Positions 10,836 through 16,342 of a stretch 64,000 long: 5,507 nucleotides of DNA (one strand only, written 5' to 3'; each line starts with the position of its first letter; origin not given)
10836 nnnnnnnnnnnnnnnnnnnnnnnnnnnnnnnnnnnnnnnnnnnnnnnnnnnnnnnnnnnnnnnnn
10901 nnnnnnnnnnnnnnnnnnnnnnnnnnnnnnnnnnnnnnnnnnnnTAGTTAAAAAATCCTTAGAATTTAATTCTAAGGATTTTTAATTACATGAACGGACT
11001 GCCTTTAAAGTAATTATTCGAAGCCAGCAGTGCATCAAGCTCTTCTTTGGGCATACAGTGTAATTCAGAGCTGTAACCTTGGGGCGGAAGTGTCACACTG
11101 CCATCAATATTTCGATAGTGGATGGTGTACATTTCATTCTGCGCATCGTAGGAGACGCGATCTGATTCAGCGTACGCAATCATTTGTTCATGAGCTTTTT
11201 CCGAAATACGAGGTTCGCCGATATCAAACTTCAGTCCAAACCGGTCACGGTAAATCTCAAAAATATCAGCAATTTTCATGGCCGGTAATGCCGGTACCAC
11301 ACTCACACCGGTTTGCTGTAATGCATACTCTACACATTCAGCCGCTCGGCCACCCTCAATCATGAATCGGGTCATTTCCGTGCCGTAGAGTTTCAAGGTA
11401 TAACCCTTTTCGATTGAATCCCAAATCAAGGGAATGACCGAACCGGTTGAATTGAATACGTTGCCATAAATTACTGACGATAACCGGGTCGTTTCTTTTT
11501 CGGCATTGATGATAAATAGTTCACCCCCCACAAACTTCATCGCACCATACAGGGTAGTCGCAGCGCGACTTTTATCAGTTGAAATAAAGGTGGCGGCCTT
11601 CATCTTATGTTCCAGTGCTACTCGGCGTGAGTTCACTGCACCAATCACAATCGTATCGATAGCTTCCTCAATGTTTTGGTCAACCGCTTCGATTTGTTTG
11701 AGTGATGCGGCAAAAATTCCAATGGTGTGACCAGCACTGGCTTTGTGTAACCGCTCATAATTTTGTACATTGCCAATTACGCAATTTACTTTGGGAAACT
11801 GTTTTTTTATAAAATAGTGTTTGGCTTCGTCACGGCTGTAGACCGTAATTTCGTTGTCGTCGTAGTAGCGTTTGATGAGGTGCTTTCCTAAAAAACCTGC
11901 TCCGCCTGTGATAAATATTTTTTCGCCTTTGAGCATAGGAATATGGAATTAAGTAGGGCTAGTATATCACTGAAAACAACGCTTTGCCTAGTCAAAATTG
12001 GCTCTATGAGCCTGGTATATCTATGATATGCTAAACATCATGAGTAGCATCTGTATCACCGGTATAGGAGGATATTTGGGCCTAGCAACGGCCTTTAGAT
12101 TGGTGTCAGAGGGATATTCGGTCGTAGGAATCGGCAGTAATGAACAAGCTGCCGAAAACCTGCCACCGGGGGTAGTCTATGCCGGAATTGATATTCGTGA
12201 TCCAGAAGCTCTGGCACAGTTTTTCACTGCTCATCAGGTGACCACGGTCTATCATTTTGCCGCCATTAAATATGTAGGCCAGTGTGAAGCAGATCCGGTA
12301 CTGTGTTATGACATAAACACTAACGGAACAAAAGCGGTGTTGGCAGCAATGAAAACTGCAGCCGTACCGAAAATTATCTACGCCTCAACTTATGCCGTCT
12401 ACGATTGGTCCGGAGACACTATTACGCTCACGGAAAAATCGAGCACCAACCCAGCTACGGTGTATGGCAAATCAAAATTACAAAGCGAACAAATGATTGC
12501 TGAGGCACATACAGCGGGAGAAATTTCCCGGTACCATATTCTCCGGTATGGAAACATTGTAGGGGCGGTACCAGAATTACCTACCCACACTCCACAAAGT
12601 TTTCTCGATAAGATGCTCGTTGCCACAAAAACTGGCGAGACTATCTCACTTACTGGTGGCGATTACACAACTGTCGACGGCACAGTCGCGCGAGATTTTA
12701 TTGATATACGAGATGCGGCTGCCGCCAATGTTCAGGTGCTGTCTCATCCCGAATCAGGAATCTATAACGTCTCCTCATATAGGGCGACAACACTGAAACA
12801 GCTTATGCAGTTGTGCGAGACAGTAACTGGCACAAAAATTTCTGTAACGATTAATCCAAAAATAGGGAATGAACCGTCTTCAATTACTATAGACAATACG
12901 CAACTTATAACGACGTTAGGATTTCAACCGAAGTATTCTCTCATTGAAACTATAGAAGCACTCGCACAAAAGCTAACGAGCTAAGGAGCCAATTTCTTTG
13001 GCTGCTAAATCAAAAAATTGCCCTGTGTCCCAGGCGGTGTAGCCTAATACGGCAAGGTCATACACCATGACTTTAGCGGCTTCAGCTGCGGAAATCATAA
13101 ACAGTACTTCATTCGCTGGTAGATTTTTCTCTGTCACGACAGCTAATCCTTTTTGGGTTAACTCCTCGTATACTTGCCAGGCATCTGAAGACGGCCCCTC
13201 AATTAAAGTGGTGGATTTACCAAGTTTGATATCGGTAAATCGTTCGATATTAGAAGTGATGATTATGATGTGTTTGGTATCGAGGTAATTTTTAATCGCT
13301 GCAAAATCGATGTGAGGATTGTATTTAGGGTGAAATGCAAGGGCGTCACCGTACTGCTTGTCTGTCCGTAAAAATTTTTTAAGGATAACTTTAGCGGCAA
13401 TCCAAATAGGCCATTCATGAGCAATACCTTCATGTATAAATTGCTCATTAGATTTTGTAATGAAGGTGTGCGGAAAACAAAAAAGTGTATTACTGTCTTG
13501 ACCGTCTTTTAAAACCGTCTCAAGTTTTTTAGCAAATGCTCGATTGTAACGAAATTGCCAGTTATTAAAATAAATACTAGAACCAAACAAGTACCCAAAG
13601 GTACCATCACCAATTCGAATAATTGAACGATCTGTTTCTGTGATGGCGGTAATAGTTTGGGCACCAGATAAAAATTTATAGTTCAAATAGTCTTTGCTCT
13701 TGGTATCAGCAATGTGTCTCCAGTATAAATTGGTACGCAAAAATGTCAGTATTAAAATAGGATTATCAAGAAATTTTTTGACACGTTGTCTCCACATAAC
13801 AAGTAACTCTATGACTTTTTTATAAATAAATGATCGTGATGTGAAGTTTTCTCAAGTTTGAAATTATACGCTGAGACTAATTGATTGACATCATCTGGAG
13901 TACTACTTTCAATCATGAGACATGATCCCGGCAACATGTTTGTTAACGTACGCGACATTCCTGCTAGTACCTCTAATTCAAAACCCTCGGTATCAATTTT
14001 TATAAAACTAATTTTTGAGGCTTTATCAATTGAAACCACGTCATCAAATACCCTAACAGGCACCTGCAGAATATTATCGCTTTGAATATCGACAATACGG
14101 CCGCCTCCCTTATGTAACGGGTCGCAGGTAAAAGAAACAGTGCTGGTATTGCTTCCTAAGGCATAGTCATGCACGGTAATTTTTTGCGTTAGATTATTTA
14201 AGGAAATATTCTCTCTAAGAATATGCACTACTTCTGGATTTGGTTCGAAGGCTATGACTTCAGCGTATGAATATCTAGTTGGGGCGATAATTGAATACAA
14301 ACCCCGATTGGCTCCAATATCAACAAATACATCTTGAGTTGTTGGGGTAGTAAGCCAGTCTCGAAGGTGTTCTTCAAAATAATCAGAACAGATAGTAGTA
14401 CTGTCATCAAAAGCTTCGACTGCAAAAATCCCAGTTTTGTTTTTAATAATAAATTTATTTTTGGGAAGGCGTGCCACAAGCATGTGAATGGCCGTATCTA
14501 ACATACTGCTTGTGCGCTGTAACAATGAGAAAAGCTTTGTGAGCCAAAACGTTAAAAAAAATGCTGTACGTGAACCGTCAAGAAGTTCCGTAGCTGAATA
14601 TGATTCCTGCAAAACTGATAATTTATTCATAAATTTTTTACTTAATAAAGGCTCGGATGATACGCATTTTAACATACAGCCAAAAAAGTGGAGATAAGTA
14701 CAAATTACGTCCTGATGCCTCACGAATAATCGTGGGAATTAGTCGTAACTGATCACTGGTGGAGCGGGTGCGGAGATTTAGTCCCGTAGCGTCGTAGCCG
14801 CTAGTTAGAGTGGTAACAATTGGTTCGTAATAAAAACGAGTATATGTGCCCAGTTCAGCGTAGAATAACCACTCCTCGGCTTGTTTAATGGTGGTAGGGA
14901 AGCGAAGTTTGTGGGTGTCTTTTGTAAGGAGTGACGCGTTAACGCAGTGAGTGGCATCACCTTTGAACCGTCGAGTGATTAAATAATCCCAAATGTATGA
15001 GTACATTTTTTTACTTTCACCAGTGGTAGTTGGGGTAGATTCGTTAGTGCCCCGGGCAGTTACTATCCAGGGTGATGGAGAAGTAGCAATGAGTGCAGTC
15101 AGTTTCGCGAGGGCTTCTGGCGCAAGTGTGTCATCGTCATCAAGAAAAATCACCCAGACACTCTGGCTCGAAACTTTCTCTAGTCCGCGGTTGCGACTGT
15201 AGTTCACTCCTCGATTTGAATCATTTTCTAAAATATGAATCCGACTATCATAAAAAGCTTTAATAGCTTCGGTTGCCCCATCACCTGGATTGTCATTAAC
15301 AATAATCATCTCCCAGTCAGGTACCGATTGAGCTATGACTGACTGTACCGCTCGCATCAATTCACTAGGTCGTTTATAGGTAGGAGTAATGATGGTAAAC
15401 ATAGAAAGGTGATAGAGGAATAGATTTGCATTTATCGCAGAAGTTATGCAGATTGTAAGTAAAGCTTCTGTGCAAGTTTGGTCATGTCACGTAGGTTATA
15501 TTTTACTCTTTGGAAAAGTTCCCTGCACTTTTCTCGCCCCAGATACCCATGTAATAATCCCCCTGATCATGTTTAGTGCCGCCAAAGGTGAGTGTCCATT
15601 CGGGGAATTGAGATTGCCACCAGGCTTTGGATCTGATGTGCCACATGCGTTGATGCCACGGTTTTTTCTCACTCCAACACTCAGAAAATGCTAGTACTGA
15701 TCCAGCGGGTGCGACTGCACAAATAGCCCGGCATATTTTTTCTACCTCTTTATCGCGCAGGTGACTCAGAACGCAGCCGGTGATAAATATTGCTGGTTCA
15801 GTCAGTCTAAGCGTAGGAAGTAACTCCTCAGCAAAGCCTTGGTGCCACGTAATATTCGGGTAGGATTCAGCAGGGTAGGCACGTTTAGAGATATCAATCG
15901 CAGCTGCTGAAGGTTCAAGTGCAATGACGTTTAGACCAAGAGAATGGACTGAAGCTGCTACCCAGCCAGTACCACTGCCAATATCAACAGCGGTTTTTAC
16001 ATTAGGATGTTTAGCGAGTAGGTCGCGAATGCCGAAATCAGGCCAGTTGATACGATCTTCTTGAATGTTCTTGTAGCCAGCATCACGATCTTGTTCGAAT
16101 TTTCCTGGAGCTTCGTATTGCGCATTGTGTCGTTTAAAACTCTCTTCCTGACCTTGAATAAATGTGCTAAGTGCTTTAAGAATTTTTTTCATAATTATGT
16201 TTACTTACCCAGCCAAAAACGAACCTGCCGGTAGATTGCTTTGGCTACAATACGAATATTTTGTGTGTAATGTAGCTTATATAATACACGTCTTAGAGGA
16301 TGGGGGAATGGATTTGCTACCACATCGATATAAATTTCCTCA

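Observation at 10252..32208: Low-GC glycan island making a methylated (possibly sulfated) heptose-containing surface polymer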

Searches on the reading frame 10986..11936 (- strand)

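Call 4: search_protein_families(library=pfam, proteins=[window:10986-11936:-], max_evalue=0.01)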
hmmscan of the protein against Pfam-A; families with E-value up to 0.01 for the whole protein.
window:10986-11936:- (316 aa): 5 families
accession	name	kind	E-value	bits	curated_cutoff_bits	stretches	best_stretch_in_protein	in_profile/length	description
PF02719.21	Polysacc_synt_2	-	7.2e-40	137.4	20.2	1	7-260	1-281/293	Polysaccharide biosynthesis protein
PF01370.27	Epimerase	-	2.2e-09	37.5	20.9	1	7-186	1-204/240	NAD dependent epimerase/dehydratase family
PF01073.25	3Beta_HSD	-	4.9e-08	32.8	22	1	9-120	2-116/280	3-beta hydroxysteroid dehydrogenase/isomerase family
PF13460.12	NAD_binding_10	-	1.8e-05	25.1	27.2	1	11-89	1-77/184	NAD(P)H-binding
PF07993.18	NAD_binding_4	-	0.00084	19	20.1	0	9-28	1-20/258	Male sterility protein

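Call 6: search_protein_families(library=ncbifam, proteins=[window:10986-11936:-], max_evalue=0.001)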
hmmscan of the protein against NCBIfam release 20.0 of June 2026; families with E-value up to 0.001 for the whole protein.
window:10986-11936:- (316 aa): 9 families
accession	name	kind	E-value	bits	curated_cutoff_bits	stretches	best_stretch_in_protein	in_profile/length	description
TIGR03589.1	PseB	equivalog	2e-48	165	407.75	1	1-272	1-279/324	UDP-N-acetylglucosamine 4,6-dehydratase (inverting)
TIGR04130.1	FnlA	equivalog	1.3e-29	103.1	730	1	1-210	1-219/337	UDP-N-acetylglucosamine 4,6-dehydratase/5-epimerase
NF004849.1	PRK06200.1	equivalog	9.3e-08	31.5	330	1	2-66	4-70/269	3-(cis-5,6-dihydroxycyclohexa-1,3-dien-1-yl)propanoate dehydrogenase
NF050030.1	thlkprotThyD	equivalog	5.1e-05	22.6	400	1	6-59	2-58/305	thylakoid membrane protein ThyD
NF042950.1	3PPDhyd_Dh_HcaB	equivalog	6.1e-05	22.5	450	1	2-68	4-72/269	3-phenylpropionate-dihydrodiol/cinnamic acid-dihydrodiol dehydrogenase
TIGR03466.1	HpnA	hypoth_equivalog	6.9e-05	21.9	367.65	1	6-120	2-113/327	hopanoid-associated sugar epimerase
TIGR04180.1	EDH_00030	hypoth_equivalog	0.00026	20.2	475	1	7-136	1-131/297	NAD-dependent 4,6-dehydratase LegB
NF042423.1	oxyalk_red_Shew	equivalog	0.00083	18.5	580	0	5-120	9-118/331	2-alkyl-3-oxoalkanoate reductase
NF043036.1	ErythonDh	equivalog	0.00098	18.4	325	0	6-74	2-78/321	D-erythronate dehydrogenase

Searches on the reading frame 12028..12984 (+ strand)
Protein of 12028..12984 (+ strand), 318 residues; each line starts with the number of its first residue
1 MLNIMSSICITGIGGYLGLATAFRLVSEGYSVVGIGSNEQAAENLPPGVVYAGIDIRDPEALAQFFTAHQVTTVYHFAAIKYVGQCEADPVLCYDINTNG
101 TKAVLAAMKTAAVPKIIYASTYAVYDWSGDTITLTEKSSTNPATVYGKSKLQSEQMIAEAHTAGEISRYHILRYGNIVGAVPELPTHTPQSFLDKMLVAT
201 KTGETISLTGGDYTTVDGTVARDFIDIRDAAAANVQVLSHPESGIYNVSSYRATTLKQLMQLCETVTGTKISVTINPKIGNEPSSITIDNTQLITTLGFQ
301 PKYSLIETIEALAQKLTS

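Call 4: search_protein_families(library=pfam, proteins=[window:12028-12984:+], max_evalue=0.01)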
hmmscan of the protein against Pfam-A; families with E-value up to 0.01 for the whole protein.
window:12028-12984:+ (318 aa): 9 families
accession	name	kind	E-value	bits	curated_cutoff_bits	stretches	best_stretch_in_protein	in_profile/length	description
PF01370.27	Epimerase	-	3.6e-44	151.4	20.9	1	8-248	1-239/240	NAD dependent epimerase/dehydratase family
PF16363.11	GDP_Man_Dehyd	-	9.5e-30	104.6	27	1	10-310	2-330/332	GDP-mannose 4,6 dehydratase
PF04321.23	RmlD_sub_bind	-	1.2e-25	90.6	27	1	8-262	3-226/287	RmlD substrate binding domain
PF02719.21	Polysacc_synt_2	-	2.3e-17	63.6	20.2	1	54-180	61-174/293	Polysaccharide biosynthesis protein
PF01073.25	3Beta_HSD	-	6.7e-13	48.7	22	1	10-161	2-161/280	3-beta hydroxysteroid dehydrogenase/isomerase family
PF07993.18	NAD_binding_4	-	1.4e-08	34.6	20.1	1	68-209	86-239/258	Male sterility protein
PF13460.12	NAD_binding_10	-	6.9e-08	33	27.2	1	14-159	3-133/184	NAD(P)H-binding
PF00106.31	adh_short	-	0.00053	20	26.6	1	8-68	3-70/195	short chain dehydrogenase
PF03721.20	UDPG_MGDP_dh_N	-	0.0079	16.2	27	0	7-47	2-41/187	UDP-glucose/GDP-mannose dehydrogenase family, NAD binding domain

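Call 6: search_protein_families(library=ncbifam, proteins=[window:12028-12984:+], max_evalue=0.001)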
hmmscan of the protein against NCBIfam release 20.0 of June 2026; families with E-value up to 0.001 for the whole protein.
window:12028-12984:+ (318 aa): 23 families
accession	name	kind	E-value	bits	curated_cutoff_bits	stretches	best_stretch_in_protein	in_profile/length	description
TIGR01179.1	galE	equivalog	1.3e-52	178.7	262.3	1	8-309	2-317/332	UDP-glucose 4-epimerase GalE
NF007956.0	PRK10675.1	subfamily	2.4e-31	109.1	394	1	8-280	3-293/338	UDP-glucose 4-epimerase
TIGR02197.1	heptose_epim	equivalog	9e-24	84.2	274.6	1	8-278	1-273/316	ADP-glyceromanno-heptose 6-epimerase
TIGR01214.1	rmlD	equivalog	3.2e-20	72.4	224.05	1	8-254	2-213/285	dTDP-4-dehydrorhamnose reductase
TIGR01181.1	dTDP_gluc_dehyt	equivalog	5.2e-18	65.2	365.1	1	48-310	51-305/321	dTDP-glucose 4,6-dehydratase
TIGR03466.1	HpnA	hypoth_equivalog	4.2e-16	58.8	367.65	1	9-164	4-159/327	hopanoid-associated sugar epimerase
NF043036.1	ErythonDh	equivalog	2.6e-15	56.5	325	1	8-167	3-170/321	D-erythronate dehydrogenase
TIGR03589.1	PseB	equivalog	4.4e-13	48.9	407.75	1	55-180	61-171/324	UDP-N-acetylglucosamine 4,6-dehydratase (inverting)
NF042423.1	oxyalk_red_Shew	equivalog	7.2e-13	48.3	580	1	5-163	8-162/331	2-alkyl-3-oxoalkanoate reductase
TIGR02622.1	CDP_4_6_dhtase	equivalog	1e-11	44.6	278.45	1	8-158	7-166/352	CDP-glucose 4,6-dehydratase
TIGR04180.1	EDH_00030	hypoth_equivalog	2e-10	40.3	475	1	9-303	2-296/297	NAD-dependent 4,6-dehydratase LegB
NF004520.0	PRK05865.1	equivalog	3.2e-10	38.6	1509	1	8-161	3-117/854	sugar epimerase family protein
NF042422.1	oxyalk_red_OleD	equivalog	9.9e-10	38.3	580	1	8-159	3-152/329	2-alkyl-3-oxoalkanoate reductase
TIGR01746.1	Thioester-redct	subfamily_domain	3.8e-09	36.3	213.35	1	96-271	111-284/371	thioester reductase domain-containing protein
NF052578.1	StrlDmthSdmBMthl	equivalog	1.8e-08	34.6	600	1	9-275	4-254/328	sterol demethylase protein SdmB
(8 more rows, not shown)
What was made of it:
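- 12028..12984 (+): SDR epimerase/reductase; likely partner of the dehydratase. GalE model 179 bits, below the 262 cut-off (calls 4, 6).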

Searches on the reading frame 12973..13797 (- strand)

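Call 4: search_protein_families(library=pfam, proteins=[window:12973-13797:-], max_evalue=0.01)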
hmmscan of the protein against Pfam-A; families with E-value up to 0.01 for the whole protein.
window:12973-13797:- (274 aa): 1 family
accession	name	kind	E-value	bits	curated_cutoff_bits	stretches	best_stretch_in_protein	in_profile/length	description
PF08759.17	GT-D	-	2.2e-14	54.2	27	1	59-260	1-199/225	Glycosyltransferase GT-D fold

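Call 6: search_protein_families(library=ncbifam, proteins=[window:12973-13797:-], max_evalue=0.001)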
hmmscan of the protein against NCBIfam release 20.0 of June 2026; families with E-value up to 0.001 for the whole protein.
window:12973-13797:- (274 aa): 1 family
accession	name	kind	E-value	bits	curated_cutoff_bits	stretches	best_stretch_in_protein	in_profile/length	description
TIGR03728.1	glyco_access_1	hypoth_equivalog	5.4e-18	65.4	290.75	1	47-260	6-216/265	SP_1767 family glycosyltransferase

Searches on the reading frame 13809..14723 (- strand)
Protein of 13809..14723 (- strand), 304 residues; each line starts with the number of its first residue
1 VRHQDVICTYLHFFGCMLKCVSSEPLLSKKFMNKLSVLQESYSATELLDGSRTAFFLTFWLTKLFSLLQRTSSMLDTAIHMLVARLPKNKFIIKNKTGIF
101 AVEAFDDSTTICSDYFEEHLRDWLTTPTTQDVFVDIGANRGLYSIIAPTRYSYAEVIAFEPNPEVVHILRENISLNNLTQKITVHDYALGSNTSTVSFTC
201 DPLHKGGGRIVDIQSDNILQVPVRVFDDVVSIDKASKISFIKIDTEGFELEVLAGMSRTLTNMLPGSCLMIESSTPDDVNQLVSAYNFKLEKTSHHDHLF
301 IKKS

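Call 4: search_protein_families(library=pfam, proteins=[window:13809-14723:-], max_evalue=0.01)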
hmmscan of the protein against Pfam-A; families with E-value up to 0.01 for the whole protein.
window:13809-14723:- (304 aa): 4 families
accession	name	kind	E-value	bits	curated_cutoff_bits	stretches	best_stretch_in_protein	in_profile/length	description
PF05050.19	Methyltransf_21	-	3.4e-18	66.8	22.7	1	135-288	1-171/173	Methyltransferase FkbM domain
PF05575.17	V_cholerae_RfbT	-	2.7e-08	33.9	27.9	1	114-255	63-209/286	Vibrio cholerae RfbT protein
PF02475.24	TRM5-TYW2_MTfase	-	1.4e-06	28.8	28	1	129-184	36-91/164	TRM5/TYW2 methyltransferase domain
PF05175.20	MTS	-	0.00013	22.1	23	1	91-191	2-92/170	Methyltransferase small domain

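Call 6: search_protein_families(library=ncbifam, proteins=[window:13809-14723:-], max_evalue=0.001)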
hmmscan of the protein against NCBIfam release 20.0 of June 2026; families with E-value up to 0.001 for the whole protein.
window:13809-14723:- (304 aa): 5 families
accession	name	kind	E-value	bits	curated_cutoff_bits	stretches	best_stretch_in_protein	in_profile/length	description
TIGR01444.1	fkbM_fam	subfamily_domain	4.1e-30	105.1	37.7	1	132-266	1-137/143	FkbM family methyltransferase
NF047732.1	tRNAMtaseTrm5bMeth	equivalog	6.2e-05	22.1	500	1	128-183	197-249/337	tRNA (guanine(37)-N1)-methyltransferase Trm5b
TIGR02469.1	CbiT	equivalog_domain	0.00037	20.8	78.3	1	127-185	17-75/124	precorrin-6Y C5,15-methyltransferase (decarboxylating) subunit CbiT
NF006138.0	PRK08287.1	equivalog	0.00073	19.4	210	0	131-184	33-85/189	decarboxylating cobalt-precorrin-6B (C(15))-methyltransferase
NF047824.1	tRNAwyosineTaw2Meth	equivalog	0.00077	19.2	350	0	128-183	92-147/245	tRNA(Phe) (4-demethylwyosine(37)-C(7)) aminocarboxypropyltransferase Taw2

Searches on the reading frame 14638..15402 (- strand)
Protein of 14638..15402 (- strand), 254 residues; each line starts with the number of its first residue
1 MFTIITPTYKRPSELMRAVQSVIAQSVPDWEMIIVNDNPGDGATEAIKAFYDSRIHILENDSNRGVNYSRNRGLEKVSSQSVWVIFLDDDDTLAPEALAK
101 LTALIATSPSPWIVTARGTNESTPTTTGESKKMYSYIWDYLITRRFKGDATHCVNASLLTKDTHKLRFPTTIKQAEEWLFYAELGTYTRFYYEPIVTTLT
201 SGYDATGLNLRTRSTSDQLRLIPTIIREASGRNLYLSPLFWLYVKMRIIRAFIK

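Call 4: search_protein_families(library=pfam, proteins=[window:14638-15402:-], max_evalue=0.01)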
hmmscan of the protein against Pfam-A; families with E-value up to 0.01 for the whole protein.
window:14638-15402:- (254 aa): 3 families
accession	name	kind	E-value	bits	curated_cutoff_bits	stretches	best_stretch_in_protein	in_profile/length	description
PF00535.33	Glycos_transf_2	-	7.6e-27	94.7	23.3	1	3-154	1-153/168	Glycosyl transferase family 2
PF13641.12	Glyco_tranf_2_3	-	2.4e-07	31.4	27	1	2-116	3-121/230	Glycosyltransferase like family 2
PF10111.15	Glyco_tranf_2_2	-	3.3e-07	30.5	27.3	1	25-106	25-107/276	Glycosyltransferase like family 2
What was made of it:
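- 14638..15402 (-): GT2 glycosyltransferase. Glycos_transf_2 94.7 bits (call 4).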

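Call 6: search_protein_families(library=ncbifam, proteins=[window:14638-15402:-], max_evalue=0.001)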
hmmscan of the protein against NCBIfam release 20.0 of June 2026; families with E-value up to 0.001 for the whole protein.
window:14638-15402:- (254 aa): 16 families
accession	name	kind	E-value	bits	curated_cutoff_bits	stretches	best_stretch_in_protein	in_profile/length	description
NF047683.1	TeichurnBiosyTuaG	equivalog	3.6e-18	66.1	400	1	3-105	9-111/252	teichuronic acid biosynthesis protein TuaG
NF050050.1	ProtGlycPglI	equivalog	1.1e-17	64.4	500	1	3-103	5-106/306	GalNAc(5)-diNAcBac-PP-undecaprenol beta-1,3-glucosyltransferase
NF007482.0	PRK10073.1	equivalog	2.1e-13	50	423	1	3-104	9-109/334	glycosyltransferase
NF007453.0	PRK10018.1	equivalog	3.5e-11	43.3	382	1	3-100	9-106/280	colanic acid biosynthesis glycosyltransferase WcaA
NF041875.1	EPS_EpsD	equivalog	3.7e-11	43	370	1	4-101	3-100/325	exopolysaccharide biosynthesis glycosyltransferase EpsD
TIGR04017.1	WcaA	equivalog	1.3e-10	41.4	495.75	1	3-99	8-104/279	colanic acid biosynthesis glycosyltransferase WcaA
NF041394.1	GtaseAglG_Halo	equivalog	4.5e-10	39.3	440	1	7-101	10-103/304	glucosyl-dolichyl phosphate glucuronosyltransferase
NF038302.1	EPS_HpsE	equivalog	9.4e-10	37.9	300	1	2-104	3-110/307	hormogonium polysaccharide biosynthesis glycosyltransferase HpsE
NF053739.1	GlytfEpsEBac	equivalog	1.8e-08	33.7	450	1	4-105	5-107/265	glycosyltransferase EpsE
TIGR03937.1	PgaC_IcaA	equivalog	1.9e-08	33.7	422.3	1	2-112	47-157/407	poly-beta-1,6-N-acetyl-D-glucosamine synthase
NF038299.1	EPS_HpsN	equivalog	7.5e-07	28.4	425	1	3-107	4-108/317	hormogonium polysaccharide biosynthesis glycosyltransferase HpsN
TIGR03965.1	mycofact_glyco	equivalog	1.1e-06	27.8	280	1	3-107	77-181/467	mycofactocin biosynthesis glycosyltransferase MftF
TIGR04440.1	glyco_TIGR04440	domain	1.1e-05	25.3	70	1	2-119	2-118/215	TIGR00180 family glycosyltransferase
TIGR04283.1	glyco_like_mftF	equivalog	3e-05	23.7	182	1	3-114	2-106/221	TIGR04283 family arsenosugar biosynthesis glycosyltransferase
NF045692.1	OglycostaseCruG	equivalog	0.00015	20.9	600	1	3-103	44-150/386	2'-O-glycosyltransferase CruG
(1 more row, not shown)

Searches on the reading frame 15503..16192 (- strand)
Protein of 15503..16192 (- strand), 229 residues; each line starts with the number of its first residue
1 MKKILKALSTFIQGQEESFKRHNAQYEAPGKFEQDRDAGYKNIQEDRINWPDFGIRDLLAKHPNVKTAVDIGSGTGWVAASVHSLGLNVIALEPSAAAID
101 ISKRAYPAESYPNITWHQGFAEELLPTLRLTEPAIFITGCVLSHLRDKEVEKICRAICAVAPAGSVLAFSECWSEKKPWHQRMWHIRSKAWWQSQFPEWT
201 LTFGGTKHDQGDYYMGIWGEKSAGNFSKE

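Call 4: search_protein_families(library=pfam, proteins=[window:15503-16192:-], max_evalue=0.01)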
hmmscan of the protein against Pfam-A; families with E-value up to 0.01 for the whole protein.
window:15503-16192:- (229 aa): 6 families
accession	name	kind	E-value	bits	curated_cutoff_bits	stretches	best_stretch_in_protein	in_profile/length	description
PF13649.12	Methyltransf_25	-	3.7e-09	37.6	27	1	69-160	2-92/97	Methyltransferase domain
PF08241.18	Methyltransf_11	-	1.1e-06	29.6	21.2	1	69-167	1-93/95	Methyltransferase domain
PF13489.12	Methyltransf_23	-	6.8e-05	23.1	27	1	55-172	13-119/164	Methyltransferase domain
PF08242.18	Methyltransf_12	-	0.00033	21.8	30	1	69-152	1-83/98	Methyltransferase domain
PF13847.12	Methyltransf_31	-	0.00045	20.4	27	1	67-185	6-123/145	Methyltransferase domain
PF05175.20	MTS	-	0.0085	16.2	23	0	57-113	22-82/170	Methyltransferase small domain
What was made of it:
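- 15503..16192 (-): Class-I SAM methyltransferase (MT25); a frequent neighbour of the GT4 family even where heptose genes are absent. Methyltransf_25 37.6 bits (call 4).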

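Call 6: search_protein_families(library=ncbifam, proteins=[window:15503-16192:-], max_evalue=0.001)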
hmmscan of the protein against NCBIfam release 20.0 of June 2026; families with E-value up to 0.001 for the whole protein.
window:15503-16192:- (229 aa): 5 families
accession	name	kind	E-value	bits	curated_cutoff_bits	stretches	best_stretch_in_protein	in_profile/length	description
NF043040.1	corrin_prot_MT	hypoth_equivalog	3e-08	33.4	180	1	66-187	43-164/216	corrinoid protein-associated methyltransferase CpaM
TIGR01983.1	UbiG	equivalog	7.5e-05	22.1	102.95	1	62-176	47-158/228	bifunctional 2-polyprenyl-6-hydroxyphenol methylase/3-demethylubiquinol 3-O-methyltransferase UbiG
NF006138.0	PRK08287.1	equivalog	0.00054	19.9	210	1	64-140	31-106/189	decarboxylating cobalt-precorrin-6B (C(15))-methyltransferase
TIGR01934.1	MenG_MenH_UbiE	subfamily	0.00071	18.9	158.35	1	56-124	33-100/223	ubiquinone/menaquinone biosynthesis methyltransferase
TIGR02469.1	CbiT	equivalog_domain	0.00072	19.8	78.3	0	64-141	20-98/124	precorrin-6Y C5,15-methyltransferase (decarboxylating) subunit CbiT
